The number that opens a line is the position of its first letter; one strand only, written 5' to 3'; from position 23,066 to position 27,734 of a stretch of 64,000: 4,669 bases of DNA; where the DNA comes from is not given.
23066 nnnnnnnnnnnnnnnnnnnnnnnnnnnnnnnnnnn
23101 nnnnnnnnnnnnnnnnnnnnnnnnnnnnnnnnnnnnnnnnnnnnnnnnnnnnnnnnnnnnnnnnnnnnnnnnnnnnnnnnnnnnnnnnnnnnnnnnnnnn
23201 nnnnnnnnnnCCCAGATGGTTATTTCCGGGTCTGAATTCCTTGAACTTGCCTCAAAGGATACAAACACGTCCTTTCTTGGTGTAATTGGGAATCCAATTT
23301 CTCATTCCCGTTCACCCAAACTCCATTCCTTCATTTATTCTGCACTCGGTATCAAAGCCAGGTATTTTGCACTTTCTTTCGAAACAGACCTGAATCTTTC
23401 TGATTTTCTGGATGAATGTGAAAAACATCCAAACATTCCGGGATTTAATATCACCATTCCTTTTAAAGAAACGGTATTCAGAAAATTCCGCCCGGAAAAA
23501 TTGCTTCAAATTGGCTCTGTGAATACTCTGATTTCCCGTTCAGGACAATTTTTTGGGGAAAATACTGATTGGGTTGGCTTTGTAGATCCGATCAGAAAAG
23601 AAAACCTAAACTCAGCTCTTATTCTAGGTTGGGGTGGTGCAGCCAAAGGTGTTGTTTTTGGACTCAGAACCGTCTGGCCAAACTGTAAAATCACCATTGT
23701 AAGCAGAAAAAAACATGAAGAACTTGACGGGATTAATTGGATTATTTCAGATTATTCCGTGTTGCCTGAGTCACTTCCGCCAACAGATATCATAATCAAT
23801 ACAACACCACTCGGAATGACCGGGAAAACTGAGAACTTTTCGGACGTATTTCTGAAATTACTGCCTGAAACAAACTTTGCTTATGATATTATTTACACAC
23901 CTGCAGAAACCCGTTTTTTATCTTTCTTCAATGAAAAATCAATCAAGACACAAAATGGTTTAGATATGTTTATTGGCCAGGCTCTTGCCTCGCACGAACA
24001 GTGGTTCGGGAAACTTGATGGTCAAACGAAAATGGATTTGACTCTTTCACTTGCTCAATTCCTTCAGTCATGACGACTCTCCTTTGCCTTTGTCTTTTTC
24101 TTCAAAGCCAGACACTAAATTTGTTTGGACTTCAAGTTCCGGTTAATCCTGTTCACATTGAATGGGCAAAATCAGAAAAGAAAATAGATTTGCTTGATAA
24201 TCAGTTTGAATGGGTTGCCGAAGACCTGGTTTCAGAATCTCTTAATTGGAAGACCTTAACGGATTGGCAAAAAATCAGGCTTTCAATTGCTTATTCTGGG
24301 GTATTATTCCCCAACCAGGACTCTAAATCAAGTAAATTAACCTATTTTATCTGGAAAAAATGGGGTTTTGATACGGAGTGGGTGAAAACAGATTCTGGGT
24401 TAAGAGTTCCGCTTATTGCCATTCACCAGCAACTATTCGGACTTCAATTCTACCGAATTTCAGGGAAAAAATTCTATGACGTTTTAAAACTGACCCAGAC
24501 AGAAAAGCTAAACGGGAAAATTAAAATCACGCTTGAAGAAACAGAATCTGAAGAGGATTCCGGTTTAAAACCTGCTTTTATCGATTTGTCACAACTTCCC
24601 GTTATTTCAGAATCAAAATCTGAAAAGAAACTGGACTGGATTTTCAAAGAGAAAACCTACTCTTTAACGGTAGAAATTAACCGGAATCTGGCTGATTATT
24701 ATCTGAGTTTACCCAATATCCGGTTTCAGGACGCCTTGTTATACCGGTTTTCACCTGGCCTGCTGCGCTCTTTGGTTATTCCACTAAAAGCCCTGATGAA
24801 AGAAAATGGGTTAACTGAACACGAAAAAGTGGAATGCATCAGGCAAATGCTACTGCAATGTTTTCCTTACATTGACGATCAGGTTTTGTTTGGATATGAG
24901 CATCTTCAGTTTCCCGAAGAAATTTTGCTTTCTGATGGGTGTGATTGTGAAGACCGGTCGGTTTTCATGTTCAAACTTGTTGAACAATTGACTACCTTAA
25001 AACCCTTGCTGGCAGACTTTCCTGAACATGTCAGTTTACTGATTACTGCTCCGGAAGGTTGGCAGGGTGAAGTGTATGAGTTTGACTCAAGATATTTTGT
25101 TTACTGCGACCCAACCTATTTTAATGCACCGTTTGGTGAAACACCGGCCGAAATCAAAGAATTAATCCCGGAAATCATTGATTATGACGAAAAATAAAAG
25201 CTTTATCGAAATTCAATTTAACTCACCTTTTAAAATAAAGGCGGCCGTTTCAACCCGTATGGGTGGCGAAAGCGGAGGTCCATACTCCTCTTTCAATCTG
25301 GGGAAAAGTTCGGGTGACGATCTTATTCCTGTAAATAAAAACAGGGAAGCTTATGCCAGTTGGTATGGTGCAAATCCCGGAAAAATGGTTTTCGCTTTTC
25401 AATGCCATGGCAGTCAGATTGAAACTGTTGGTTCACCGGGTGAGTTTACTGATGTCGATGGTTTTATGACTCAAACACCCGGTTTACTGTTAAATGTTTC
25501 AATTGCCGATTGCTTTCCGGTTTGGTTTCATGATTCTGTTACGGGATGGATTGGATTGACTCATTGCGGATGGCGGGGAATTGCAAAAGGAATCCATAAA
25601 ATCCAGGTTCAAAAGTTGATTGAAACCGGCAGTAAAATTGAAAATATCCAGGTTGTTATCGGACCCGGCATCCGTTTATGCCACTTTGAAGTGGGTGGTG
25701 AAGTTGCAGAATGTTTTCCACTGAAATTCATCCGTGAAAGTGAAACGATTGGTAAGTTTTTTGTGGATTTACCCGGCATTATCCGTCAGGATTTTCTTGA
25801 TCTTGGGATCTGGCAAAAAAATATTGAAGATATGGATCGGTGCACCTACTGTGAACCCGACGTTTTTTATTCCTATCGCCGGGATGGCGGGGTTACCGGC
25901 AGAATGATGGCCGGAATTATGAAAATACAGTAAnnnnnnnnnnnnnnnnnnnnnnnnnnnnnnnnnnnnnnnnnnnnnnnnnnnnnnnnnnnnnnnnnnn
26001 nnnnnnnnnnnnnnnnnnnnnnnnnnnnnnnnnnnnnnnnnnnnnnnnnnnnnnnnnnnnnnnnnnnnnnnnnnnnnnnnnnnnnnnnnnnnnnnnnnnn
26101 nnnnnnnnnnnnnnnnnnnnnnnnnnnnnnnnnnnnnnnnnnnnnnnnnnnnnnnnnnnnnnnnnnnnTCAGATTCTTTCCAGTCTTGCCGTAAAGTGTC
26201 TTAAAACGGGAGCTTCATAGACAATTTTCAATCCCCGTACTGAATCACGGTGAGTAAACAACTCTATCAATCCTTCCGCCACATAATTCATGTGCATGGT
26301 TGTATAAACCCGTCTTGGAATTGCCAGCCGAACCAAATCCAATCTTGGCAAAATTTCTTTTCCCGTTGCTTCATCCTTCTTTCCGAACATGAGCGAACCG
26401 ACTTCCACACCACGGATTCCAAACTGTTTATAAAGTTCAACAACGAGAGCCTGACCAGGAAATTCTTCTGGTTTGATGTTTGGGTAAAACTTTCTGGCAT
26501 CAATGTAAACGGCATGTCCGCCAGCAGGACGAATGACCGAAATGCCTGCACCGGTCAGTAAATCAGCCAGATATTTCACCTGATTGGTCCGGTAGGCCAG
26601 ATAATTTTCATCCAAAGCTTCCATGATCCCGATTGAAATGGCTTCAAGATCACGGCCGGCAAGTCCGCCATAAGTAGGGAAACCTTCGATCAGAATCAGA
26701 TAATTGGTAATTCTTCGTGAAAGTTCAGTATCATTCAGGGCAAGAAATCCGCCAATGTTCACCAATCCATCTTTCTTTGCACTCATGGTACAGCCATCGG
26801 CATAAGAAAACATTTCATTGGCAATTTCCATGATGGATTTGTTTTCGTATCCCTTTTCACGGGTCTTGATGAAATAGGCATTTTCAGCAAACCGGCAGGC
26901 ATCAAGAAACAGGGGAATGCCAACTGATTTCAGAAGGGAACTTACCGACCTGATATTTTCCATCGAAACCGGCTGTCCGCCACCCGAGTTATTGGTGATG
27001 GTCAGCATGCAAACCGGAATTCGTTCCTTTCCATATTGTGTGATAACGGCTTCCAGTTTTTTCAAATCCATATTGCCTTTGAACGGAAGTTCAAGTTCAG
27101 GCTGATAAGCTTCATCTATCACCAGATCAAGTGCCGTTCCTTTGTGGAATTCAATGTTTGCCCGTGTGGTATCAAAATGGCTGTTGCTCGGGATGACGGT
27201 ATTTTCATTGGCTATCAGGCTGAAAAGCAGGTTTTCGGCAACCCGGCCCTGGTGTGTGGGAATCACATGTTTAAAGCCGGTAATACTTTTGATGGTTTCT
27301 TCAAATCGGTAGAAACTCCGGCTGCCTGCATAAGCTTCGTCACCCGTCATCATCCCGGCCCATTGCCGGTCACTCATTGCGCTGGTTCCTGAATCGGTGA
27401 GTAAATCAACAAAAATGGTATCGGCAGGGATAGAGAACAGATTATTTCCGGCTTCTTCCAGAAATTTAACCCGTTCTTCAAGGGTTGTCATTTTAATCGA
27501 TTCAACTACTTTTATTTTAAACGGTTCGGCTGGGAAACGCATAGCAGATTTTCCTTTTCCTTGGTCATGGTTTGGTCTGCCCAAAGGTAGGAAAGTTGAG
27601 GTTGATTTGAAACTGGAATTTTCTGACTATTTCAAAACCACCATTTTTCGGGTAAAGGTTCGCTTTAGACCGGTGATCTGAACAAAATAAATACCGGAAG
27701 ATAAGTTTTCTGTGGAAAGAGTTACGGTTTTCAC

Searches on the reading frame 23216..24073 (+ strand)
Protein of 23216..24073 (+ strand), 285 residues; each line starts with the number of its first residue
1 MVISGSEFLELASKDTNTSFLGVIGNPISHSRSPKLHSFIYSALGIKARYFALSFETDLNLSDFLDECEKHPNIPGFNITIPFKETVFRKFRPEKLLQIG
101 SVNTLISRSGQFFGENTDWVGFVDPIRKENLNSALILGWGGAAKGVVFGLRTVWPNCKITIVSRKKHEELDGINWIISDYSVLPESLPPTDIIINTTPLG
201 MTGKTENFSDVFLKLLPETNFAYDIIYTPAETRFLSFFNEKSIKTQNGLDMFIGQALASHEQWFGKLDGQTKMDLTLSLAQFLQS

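Call 65: search_protein_families(library=pfam, proteins=[window:23216-24073:+], max_evalue=0.00001)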
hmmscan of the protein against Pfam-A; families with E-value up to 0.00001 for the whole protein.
window:23216-24073:+ (285 aa): 1 family
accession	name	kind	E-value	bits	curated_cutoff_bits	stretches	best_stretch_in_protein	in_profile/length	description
PF08501.16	Shikimate_dh_N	-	4.2e-17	62.6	27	1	23-105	1-83/83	Shikimate dehydrogenase substrate binding domain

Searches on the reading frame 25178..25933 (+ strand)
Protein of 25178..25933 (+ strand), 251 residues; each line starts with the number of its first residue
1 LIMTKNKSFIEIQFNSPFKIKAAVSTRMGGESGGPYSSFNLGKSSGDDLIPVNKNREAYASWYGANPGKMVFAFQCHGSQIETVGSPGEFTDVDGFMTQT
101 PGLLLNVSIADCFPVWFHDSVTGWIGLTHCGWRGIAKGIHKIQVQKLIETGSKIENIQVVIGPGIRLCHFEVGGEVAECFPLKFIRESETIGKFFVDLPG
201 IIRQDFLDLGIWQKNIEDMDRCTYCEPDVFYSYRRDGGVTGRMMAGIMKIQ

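Call 65: search_protein_families(library=pfam, proteins=[window:25178-25933:+], max_evalue=0.00001)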
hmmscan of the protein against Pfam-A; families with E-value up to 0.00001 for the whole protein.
window:25178-25933:+ (251 aa): 1 family
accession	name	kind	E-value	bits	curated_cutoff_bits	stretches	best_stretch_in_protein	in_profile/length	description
PF02578.20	Cu-oxidase_4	-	9.3e-66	222.1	22.9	1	25-248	1-238/238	Multi-copper polyphenol oxidoreductase laccase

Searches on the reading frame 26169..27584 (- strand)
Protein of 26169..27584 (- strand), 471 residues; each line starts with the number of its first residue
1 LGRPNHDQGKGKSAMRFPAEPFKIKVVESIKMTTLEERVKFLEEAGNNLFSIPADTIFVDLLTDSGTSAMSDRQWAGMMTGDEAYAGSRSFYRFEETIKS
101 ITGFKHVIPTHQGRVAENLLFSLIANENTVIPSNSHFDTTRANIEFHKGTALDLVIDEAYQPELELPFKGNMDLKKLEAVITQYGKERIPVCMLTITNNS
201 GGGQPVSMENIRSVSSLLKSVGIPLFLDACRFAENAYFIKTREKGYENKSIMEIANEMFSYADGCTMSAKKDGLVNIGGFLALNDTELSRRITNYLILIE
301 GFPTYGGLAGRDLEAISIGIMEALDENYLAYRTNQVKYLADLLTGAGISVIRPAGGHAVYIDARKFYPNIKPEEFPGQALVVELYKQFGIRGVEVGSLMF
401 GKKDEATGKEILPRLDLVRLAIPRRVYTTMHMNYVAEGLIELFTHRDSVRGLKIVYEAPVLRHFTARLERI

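Call 65: search_protein_families(library=pfam, proteins=[window:26169-27584:-], max_evalue=0.00001)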
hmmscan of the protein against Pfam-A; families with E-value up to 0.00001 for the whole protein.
window:26169-27584:- (471 aa): 1 family
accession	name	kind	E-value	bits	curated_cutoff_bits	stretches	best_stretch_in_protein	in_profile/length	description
PF01212.27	Beta_elim_lyase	-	9.9e-79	265.1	27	1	60-437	1-287/288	Beta-eliminating lyase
